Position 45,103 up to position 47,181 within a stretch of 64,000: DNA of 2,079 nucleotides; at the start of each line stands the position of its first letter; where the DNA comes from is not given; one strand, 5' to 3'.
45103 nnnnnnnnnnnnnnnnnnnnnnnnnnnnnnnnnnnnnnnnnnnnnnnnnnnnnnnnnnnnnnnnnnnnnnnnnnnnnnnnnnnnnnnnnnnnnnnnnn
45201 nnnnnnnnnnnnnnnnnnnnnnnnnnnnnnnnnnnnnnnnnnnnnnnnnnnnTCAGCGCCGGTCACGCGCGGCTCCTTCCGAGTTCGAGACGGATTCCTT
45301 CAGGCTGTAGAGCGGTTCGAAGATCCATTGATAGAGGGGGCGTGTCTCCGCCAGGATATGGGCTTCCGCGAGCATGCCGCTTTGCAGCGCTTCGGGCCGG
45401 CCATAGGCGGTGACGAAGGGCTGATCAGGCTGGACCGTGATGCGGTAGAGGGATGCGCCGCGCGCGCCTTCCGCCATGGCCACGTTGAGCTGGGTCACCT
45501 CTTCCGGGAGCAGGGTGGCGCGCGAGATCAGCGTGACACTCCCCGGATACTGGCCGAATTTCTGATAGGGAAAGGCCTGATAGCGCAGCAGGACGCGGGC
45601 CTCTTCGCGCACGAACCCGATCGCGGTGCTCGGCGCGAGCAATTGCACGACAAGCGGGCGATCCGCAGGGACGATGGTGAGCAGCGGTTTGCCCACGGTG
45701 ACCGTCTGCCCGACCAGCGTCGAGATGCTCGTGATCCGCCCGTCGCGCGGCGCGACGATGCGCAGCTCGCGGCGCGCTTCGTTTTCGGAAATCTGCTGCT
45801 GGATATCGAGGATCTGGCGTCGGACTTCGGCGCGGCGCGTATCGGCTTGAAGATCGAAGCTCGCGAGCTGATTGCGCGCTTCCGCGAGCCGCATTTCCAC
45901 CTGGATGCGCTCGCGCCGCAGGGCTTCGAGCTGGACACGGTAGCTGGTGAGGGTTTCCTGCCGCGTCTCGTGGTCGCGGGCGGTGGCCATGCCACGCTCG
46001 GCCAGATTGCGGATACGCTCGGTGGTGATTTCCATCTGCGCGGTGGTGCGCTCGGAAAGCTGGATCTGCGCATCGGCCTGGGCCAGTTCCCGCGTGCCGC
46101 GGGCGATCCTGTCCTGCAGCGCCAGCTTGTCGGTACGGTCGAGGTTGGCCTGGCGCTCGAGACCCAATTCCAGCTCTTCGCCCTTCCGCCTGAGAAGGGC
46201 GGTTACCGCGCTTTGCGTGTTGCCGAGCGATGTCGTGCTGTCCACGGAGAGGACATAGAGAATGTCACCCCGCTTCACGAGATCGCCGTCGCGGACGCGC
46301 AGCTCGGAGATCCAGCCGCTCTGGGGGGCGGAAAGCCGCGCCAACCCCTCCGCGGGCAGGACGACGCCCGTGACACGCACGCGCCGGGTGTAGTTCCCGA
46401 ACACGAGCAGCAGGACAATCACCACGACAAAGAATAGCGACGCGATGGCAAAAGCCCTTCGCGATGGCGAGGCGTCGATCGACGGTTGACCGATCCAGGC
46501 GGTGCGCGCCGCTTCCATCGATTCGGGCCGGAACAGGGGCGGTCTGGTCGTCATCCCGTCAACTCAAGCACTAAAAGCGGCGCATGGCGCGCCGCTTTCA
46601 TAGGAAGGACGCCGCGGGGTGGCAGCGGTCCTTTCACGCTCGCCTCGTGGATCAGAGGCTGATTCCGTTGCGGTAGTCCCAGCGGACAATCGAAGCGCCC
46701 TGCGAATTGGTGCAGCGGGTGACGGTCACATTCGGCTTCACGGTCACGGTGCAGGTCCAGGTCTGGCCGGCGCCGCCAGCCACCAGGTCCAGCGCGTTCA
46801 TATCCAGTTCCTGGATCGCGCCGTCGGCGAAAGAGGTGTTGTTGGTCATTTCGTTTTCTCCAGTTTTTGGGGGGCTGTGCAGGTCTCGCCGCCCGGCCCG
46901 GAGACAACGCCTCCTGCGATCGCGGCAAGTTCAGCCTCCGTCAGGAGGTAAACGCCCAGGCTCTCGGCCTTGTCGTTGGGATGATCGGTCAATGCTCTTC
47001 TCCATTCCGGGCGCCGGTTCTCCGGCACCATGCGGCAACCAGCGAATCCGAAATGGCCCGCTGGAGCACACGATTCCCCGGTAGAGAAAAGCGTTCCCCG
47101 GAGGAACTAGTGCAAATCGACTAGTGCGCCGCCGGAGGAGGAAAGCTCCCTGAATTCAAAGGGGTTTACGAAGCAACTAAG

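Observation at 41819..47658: Three dissimilar double-glycine peptides served by one C39 transporter: candidate new microcin/bacteriocin-like system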

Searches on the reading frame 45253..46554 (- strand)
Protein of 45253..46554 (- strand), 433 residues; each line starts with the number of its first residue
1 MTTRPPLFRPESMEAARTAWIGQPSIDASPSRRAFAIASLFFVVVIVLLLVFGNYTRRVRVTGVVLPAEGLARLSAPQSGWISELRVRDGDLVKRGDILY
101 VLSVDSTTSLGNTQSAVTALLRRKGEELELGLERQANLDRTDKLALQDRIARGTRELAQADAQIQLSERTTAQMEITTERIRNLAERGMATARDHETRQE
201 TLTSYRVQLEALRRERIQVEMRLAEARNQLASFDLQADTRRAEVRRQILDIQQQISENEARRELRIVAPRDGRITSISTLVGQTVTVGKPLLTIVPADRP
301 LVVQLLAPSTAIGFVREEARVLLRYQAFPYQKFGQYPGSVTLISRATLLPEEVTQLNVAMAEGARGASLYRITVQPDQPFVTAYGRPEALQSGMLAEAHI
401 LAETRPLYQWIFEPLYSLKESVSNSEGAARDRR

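Call 3: search_protein_families(library=pfam, proteins=[window:45253-46554:-], max_evalue=0.01)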
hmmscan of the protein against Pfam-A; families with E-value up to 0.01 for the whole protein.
window:45253-46554:- (433 aa): 4 families
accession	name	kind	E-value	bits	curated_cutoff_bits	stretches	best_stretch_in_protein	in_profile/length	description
PF13437.12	HlyD_3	-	2e-17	64.3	22.2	1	266-361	2-94/106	HlyD family secretion protein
PF16576.10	HlyD_D23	-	6.6e-11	42.3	30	1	56-333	3-177/214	Barrel-sandwich domain of CusB or HlyD membrane-fusion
PF13533.13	Biotin_lipoyl_2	-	7.4e-10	38.9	29.8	1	73-102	2-31/32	Biotin-lipoyl like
PF00364.28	Biotin_lipoyl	-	1.6e-08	34.7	22.1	1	264-294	43-73/73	Biotin-requiring enzyme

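Call 13: search_protein_families(library=ncbifam, proteins=[window:45253-46554:-], max_evalue=1)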
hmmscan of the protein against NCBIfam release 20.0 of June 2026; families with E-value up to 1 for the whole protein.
window:45253-46554:- (433 aa): 29 families (the best 25 are shown)
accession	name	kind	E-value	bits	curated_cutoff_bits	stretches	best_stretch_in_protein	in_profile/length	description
TIGR01843.1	type_I_hlyD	subfamily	5.8e-36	124.4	208.65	2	140-417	142-413/422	HlyD family type I secretion periplasmic adaptor subunit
TIGR03794.1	NHLM_micro_HlyD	equivalog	5e-23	81.7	156.2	1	31-295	17-285/421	NHLP bacteriocin system secretion protein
TIGR00998.1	8a0101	subfamily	6e-20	71.5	390.8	1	38-347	5-285/334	EmrA/EmrK family multidrug efflux transporter periplasmic adaptor subunit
TIGR01730.1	RND_mfp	subfamily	2e-13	50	94.9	2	236-341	103-208/322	efflux RND transporter periplasmic adaptor subunit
NF007785.0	PRK10476.1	equivalog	1.1e-08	34.3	376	1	33-299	10-244/347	multidrug transporter subunit MdtN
TIGR01000.1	bacteriocin_acc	subfamily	6.1e-05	22.1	258.85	1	40-107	29-96/457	bacteriocin secretion accessory protein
TIGR01347.1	sucB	equivalog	7.4e-05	22.1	378.65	1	74-232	46-200/404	dihydrolipoyllysine-residue succinyltransferase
NF006761.0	PRK09282.1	domain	0.00028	19.5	402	1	189-294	451-552/591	pyruvate carboxylase subunit B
NF008606.0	PRK11578.1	equivalog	0.00036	19.8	342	2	161-288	96-208/371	macrolide transporter subunit MacA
TIGR02712.1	urea_carbox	equivalog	0.0005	17.9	1303.85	1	145-294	1053-1200/1201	urea carboxylase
NF004309.0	PRK05704.1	equivalog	0.00061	19.3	449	1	74-231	48-203/408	2-oxoglutarate dehydrogenase complex dihydrolipoyllysine-residue succinyltransferase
TIGR00999.1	8a0102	subfamily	0.00062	19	319.3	0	238-296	68-125/271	CzcB/NccB family metal efflux transporter periplasmic adaptor subunit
NF011715.0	PRK15136.1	equivalog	0.0013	17.5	563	1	33-139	22-130/390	multidrug efflux MFS transporter periplasmic adaptor subunit EmrA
NF005117.0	PRK06549.1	equivalog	0.0024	18.5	159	1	262-294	97-129/130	acetyl-CoA carboxylase biotin carboxyl carrier protein subunit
NF009554.0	PRK12999.1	equivalog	0.0024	15.7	965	1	224-294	1037-1108/1147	pyruvate carboxylase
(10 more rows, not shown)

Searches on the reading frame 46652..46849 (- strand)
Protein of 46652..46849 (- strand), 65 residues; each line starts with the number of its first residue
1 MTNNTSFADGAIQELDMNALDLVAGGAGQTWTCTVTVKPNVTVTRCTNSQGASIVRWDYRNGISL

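Call 3: search_protein_families(library=pfam, proteins=[window:46652-46849:-], max_evalue=0.01)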
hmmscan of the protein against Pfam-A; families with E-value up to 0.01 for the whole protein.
window:46652-46849:- (65 aa): 1 family
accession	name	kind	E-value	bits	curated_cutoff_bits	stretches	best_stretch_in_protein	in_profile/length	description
PF04604.19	L_biotic_typeA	-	0.00097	19.4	21.7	1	1-36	1-35/50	Type-A lantibiotic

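Call 10: find_homologous_proteins(query=window:46652-46849:-, max_evalue=1)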
Query window:46652-46849:- (65 aa): 1 proteins with E <= 1 among 1 candidates.
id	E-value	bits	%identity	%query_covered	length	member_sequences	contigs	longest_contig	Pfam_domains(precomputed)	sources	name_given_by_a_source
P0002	6.4e-36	138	98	100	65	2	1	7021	-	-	-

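Call 11: find_encoding_contigs(protein=P0002, flank=8000)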
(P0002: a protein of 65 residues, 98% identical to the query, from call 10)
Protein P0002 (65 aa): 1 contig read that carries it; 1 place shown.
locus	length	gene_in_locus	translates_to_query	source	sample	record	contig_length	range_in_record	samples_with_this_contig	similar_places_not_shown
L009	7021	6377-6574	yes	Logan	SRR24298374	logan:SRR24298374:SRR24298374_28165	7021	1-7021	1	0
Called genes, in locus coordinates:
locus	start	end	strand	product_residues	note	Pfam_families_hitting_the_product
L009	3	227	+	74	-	?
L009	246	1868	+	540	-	PF00005:ABC_tran, PF13304:AAA_21 (faint)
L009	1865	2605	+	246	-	PF00975:Thioesterase, PF12697:Abhydrolase_6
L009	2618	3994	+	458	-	PF01425:Amidase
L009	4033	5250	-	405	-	PF00764:Arginosuc_synth, PF20979:Arginosuc_syn_C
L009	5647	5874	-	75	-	-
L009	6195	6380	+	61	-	-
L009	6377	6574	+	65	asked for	-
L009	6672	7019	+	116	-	?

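Call 13: search_protein_families(library=ncbifam, proteins=[window:46652-46849:-], max_evalue=1)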
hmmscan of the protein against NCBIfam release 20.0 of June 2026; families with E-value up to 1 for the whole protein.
window:46652-46849:- (65 aa): 0 families

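Call 33: search_dna_similar(query=window:46652-46846:-, collection=plasmids, mode=protein, max_evalue=1, max_rows=40)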
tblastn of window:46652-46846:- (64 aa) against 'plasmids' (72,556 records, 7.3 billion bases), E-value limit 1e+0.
Records with a match: 2; places in all: 2; records where one place covers at least 80% of the query: 0.
Best place of each record, by identity: <60% 2.
By first word of the organism name: Phyllobacterium 1; Burkholderia 1.
By predicted mobility (MOB-suite, as given by PLSDB): non-mobilizable 1; conjugative 1.
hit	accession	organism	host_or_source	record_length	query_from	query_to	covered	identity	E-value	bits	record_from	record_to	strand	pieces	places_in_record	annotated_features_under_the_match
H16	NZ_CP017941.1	Phyllobacterium zundukense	Oxytropis triphylla,cell culture,root ...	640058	11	60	78%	40.0%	4e-4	43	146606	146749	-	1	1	none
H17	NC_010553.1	Burkholderia ambifaria MC40-6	-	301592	5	46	66%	35.7%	1e+0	33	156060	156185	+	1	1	none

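Call 57: search_protein_representatives(alignment_id=A4)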
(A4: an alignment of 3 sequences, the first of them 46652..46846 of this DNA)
Query: 3 sequences, 64 profile positions. Proteins with E-value up to 0.001 (for the whole library): 15; up to 1e-10: 4; up to 1e-30: 1. The best 15 are listed.
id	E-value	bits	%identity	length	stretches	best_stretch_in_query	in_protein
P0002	6.5e-35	134.7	-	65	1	1-64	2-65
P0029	1.9e-19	85.2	-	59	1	9-63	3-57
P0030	1.1e-16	76.3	-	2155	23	35-62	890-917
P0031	3.0e-13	65.3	-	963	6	13-53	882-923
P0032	3.3e-10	55.6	-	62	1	7-61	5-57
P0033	9.0e-09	51.0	-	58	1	12-59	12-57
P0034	2.0e-08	49.9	-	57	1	8-60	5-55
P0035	4.5e-06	42.4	-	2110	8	9-47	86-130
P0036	6.6e-06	41.8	-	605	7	22-39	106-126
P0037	1.1e-05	41.1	-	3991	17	22-47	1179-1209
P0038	4.0e-05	39.3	-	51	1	12-56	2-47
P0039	2.1e-04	37.0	-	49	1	11-47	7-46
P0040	2.2e-04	36.9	-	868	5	22-43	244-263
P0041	7.8e-04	35.2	-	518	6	4-21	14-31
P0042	8.0e-04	35.2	-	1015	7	17-44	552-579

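Call 88: predict_structure(alignment_id=A4)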
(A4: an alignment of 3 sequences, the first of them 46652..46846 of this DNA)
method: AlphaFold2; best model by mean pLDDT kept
length: 64 residues; sequences in the alignment: 3
mean_pLDDT: 63.9   pTM: 0.48
mean pLDDT of the five models: 63.9, 61.9, 61.8, 60.8, 60.1
residues with pLDDT >= 90: 0; 70-90: 29; 50-70: 22; < 50: 13
segments of 3 or more residues with pLDDT < 50: 1-12
pLDDT, mean of each block of 10 residues (from residue 1): 37 57 62 79 78 74 51
secondary structure, 60 per line:
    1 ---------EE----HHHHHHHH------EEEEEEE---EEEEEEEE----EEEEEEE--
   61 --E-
elements in order: H16-23 E30-36 E40-47 E52-58

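Call 92: fold_search(model_id=the predicted structure, library=pdb)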
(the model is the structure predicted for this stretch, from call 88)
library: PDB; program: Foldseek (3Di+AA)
matches with E <= 10: 321; with E <= 0.001: 0
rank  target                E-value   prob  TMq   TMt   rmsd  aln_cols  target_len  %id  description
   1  2i5x_B                1.3e+00  0.80  0.43  0.11   1.8        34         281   15  Engineering the PTPbeta catalytic domain with improved crystallization properties (released 2006-09-05)
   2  7snx_A                1.3e+00  0.69  0.44  0.20   2.8        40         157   15  1.70A Resolution Structure of NanoBiT Complementation Reporter Complex of LgBit and SmBiT Subunits (released 2022-11-16)
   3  2wuq_B                1.3e+00  0.13  0.29  0.10   5.0        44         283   16  Crystal structure of BlaB protein from Streptomyces cacaoi (released 2010-10-13)
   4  2wuq_A                1.5e+00  0.13  0.29  0.10   5.0        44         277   16  Crystal structure of BlaB protein from Streptomyces cacaoi (released 2010-10-13)
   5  8a8o_D                1.7e+00  0.89  0.47  0.30   1.5        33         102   15  PAPS reductase from Methanothermococcus thermolithotrophicus refined to 1.45 A (released 2023-04-26)
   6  8a8o_C                1.7e+00  0.87  0.47  0.31   1.6        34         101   15  PAPS reductase from Methanothermococcus thermolithotrophicus refined to 1.45 A (released 2023-04-26)
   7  5umw_E                1.7e+00  0.41  0.41  0.24   4.4        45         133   20  Crystal structure of TnmS2, an antibiotic binding protein from Streptomyces sp. CB03234 (released 2018-07-04)
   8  2i4e_B                1.8e+00  0.72  0.43  0.11   1.9        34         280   15  Structural studies of protein tyrosine phosphatase beta catalytic domain in complex with inhibitors (released 2006-08-29)
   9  5umw_A                1.8e+00  0.41  0.41  0.23   4.5        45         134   20  Crystal structure of TnmS2, an antibiotic binding protein from Streptomyces sp. CB03234 (released 2018-07-04)
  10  4kuj_B                1.9e+00  0.13  0.30  0.09  10.5        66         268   15  Structural and functional characterization of a novel Alpha Kinase from Entamoeba histolytica (released 2014-05-28)
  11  8ond_A                2.1e+00  0.18  0.33  0.09   7.6        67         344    9  Structure of the C-terminal domains of the Bdellovibrio bacteriovorus Bd2133 fibre (released 2023-10-25)
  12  3c2w_E                2.1e+00  0.09  0.25  0.06   7.5        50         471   16  Crystal structure of the photosensory core domain of P. aeruginosa bacteriophytochrome PaBphP in the Pfr state (released 2008-09-23)
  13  3tae_D                2.2e+00  0.33  0.34  0.03   3.0        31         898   19  5-hydroxycytosine paired with dAMP in RB69 gp43 (released 2011-11-09)
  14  7snt_B                2.5e+00  0.54  0.48  0.24   2.6        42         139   14  2.20A Resolution Structure of NanoLuc Luciferase with Bound Substrate Analog 3-methoxy-furimazine (released 2022-11-16)
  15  3due                  2.5e+00  0.21  0.44  0.27   4.2        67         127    7  CRYSTAL STRUCTURE OF A PUTATIVE PERIPLASMIC PROTEIN FROM DUF2874 FAMILY (BVU_2987) FROM BACTEROIDES VULGATUS ATCC 8482 A (released 2008-08-05)
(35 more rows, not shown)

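Call 93: find_encoding_contigs(protein=P0033, flank=6000, max_places=1)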
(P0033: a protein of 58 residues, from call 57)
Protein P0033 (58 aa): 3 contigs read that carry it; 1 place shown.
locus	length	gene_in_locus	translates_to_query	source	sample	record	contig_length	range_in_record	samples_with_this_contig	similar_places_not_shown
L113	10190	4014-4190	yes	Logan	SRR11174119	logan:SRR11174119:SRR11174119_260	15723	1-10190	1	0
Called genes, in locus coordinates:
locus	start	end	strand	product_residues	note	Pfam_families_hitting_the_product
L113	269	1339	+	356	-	PF12281:NTP_transf_8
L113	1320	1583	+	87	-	-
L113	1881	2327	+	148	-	-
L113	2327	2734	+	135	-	PF00196:GerE, PF13384:HTH_23 (faint)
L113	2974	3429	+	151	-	-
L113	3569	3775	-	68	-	-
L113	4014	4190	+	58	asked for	-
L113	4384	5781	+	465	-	PF25919:BSH_CusB (faint), PF00364:Biotin_lipoyl (faint), PF25917:BSH_RND (weak), PF25973:BSH_CzcB (faint), PF26002:Beta-barrel_AprE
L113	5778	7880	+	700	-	PF03412:Peptidase_C39, PF00664:ABC_membrane, PF00005:ABC_tran, PF02463:SMC_N (faint)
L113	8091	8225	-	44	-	-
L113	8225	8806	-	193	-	PF07336:ABATE, PF11706:zf-CGNR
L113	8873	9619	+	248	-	PF13924:Lipocalin_5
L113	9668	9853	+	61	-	-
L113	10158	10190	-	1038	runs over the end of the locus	PF13596:PAS_10 (faint), PF13426:PAS_9 (faint), PF00989:PAS (weak), PF08448:PAS_4, PF08447:PAS_3, PF02518:HATPase_c, PF00072:Response_reg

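Call 94: find_encoding_contigs(protein=P0032, flank=6000, max_places=1)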
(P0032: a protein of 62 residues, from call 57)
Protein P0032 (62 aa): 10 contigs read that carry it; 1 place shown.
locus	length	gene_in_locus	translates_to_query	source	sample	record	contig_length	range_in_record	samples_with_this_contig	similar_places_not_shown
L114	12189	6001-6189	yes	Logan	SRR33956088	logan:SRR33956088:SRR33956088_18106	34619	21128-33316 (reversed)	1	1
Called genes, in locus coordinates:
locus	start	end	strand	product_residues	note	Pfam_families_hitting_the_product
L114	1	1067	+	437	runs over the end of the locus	PF01547:SBP_bac_1, PF13416:SBP_bac_8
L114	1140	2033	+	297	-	PF00528:BPD_transp_1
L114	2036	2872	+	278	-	PF00528:BPD_transp_1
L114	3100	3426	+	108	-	-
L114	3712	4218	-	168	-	-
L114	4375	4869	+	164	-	-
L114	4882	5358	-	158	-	-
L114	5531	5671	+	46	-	-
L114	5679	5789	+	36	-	-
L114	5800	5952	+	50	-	-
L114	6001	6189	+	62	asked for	-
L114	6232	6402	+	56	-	-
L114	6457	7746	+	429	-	PF25919:BSH_CusB (faint), PF00364:Biotin_lipoyl (faint), PF25917:BSH_RND (weak), PF25973:BSH_CzcB (faint), PF25984:BSH_YknX (faint), PF26002:Beta-barrel_AprE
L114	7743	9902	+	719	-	PF03412:Peptidase_C39, PF00664:ABC_membrane, PF02463:SMC_N (weak), PF00005:ABC_tran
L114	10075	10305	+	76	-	-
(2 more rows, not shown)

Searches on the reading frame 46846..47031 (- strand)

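Call 3: search_protein_families(library=pfam, proteins=[window:46846-47031:-], max_evalue=0.01)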
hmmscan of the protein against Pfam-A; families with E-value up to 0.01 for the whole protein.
window:46846-47031:- (61 aa): 0 families

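Call 13: search_protein_families(library=ncbifam, proteins=[window:46846-47031:-], max_evalue=1)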
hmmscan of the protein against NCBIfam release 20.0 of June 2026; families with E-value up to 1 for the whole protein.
window:46846-47031:- (61 aa): 1 family
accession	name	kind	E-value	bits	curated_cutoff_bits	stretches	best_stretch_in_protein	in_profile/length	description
NF047882.1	PA0050_fam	equivalog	0.14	12.3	45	1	22-54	3-35/45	PA0050 family protein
